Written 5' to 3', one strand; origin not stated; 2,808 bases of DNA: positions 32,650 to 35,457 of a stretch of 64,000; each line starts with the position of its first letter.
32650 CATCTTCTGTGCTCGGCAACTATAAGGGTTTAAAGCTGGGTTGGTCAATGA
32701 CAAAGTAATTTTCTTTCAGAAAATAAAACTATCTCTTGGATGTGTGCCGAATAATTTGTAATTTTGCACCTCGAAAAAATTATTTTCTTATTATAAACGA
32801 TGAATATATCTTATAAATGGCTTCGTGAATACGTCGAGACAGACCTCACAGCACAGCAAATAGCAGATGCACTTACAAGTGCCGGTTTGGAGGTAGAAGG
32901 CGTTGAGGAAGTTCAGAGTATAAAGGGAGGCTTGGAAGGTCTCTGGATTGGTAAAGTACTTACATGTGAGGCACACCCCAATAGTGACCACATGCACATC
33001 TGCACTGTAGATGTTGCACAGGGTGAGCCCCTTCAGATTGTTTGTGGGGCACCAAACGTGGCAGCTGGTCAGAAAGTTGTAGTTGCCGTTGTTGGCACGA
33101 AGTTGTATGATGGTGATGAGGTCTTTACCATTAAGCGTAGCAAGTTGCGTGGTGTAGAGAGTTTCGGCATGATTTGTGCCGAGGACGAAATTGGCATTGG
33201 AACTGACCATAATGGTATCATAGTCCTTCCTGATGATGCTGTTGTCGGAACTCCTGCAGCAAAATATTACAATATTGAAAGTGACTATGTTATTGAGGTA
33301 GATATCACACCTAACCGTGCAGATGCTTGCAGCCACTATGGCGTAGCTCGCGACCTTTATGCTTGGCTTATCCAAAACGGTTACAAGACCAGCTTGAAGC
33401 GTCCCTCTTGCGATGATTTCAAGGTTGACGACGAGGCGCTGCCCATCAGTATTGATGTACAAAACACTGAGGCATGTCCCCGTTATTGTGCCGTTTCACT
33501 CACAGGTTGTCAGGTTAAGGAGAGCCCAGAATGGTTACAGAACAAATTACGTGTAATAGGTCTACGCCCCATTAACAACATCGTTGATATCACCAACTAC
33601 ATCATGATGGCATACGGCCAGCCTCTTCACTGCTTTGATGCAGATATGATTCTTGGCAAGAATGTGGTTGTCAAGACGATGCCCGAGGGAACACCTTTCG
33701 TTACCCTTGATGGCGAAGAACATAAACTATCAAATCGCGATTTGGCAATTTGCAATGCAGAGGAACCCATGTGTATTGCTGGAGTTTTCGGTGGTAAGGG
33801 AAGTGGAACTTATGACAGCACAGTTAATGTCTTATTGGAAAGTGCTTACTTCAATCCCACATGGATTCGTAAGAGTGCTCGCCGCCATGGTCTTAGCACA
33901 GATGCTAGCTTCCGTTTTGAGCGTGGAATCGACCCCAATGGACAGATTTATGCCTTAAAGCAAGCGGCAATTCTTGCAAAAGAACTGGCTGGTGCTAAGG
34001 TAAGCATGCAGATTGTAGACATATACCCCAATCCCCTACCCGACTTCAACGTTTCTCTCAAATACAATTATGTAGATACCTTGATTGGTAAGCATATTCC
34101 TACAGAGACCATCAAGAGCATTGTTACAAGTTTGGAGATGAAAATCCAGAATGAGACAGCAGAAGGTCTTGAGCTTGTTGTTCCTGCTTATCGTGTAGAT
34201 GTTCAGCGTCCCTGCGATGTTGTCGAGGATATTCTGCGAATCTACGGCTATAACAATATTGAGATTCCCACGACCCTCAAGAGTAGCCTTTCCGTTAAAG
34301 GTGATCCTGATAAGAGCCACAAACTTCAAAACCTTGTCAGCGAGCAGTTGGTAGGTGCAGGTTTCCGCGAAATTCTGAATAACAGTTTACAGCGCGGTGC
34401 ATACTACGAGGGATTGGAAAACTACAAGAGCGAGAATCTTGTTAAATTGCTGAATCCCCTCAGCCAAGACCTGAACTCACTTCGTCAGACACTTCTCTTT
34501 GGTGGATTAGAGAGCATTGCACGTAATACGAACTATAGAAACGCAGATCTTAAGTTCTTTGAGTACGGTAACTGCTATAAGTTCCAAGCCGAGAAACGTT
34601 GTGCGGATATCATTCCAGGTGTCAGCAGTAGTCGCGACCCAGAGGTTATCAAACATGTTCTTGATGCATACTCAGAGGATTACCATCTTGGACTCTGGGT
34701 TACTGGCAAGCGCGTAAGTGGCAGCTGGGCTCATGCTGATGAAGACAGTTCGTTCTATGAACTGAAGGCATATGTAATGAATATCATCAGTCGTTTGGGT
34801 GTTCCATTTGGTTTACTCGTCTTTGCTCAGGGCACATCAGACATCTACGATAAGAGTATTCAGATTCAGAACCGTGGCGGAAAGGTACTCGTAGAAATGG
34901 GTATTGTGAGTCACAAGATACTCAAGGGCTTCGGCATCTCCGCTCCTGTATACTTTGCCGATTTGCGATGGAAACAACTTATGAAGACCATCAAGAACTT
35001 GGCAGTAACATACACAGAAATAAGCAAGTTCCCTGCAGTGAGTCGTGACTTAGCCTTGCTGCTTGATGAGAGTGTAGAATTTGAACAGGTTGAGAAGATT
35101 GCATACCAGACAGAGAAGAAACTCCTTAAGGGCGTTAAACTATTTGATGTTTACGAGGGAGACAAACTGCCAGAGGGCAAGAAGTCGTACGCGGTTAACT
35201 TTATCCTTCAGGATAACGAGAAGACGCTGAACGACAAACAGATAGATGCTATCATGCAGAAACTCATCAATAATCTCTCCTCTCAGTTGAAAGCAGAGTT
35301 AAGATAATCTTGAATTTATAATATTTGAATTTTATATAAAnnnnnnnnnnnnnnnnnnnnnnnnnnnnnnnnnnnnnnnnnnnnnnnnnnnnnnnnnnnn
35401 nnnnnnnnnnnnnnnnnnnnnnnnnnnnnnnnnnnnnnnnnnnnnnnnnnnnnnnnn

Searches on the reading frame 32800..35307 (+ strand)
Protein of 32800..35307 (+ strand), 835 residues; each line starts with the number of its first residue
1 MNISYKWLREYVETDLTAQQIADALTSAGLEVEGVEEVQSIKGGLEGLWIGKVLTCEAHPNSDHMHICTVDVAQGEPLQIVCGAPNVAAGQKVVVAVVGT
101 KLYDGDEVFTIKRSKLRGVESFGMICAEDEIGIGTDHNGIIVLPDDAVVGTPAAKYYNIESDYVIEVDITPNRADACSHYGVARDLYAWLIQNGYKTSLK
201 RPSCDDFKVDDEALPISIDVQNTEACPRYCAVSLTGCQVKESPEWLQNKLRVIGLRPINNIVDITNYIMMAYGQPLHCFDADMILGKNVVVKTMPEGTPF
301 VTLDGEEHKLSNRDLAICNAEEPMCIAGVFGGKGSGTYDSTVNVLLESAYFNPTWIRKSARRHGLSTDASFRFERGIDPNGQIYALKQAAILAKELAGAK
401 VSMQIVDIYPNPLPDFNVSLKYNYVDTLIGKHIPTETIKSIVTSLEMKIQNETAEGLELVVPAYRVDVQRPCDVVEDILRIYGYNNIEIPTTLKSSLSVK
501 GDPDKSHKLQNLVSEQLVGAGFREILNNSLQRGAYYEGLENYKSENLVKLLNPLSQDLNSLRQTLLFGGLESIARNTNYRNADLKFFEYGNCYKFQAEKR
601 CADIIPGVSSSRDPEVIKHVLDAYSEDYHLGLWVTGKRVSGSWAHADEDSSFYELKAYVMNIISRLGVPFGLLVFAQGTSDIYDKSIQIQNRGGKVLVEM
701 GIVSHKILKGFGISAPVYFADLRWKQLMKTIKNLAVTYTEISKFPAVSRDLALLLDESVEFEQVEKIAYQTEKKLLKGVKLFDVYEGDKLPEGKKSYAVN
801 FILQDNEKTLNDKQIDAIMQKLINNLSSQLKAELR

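Call 66: search_protein_families(library=pfam, proteins=[window:32800-35307:+], max_evalue=0.00001)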
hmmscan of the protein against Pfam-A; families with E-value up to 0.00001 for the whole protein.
window:32800-35307:+ (835 aa): 5 families
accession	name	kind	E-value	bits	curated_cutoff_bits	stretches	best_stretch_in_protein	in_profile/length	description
PF03483.22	B3_4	-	5.8e-62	208.8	29.3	1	225-398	1-174/174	B3/4 domain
PF17759.6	tRNA_synthFbeta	-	2.2e-38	132.3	22.4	1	489-723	1-213/214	Phenylalanyl tRNA synthetase beta chain CLM domain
PF03147.19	FDX-ACB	-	8.6e-32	109.9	31.1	1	742-835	1-94/94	Ferredoxin-fold anticodon binding domain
PF03484.21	B5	-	5.4e-24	84.6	28.6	1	418-484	1-67/67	tRNA synthetase B5 domain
PF01588.26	tRNA_bind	-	1e-20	74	27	1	49-151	2-95/96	Putative tRNA binding domain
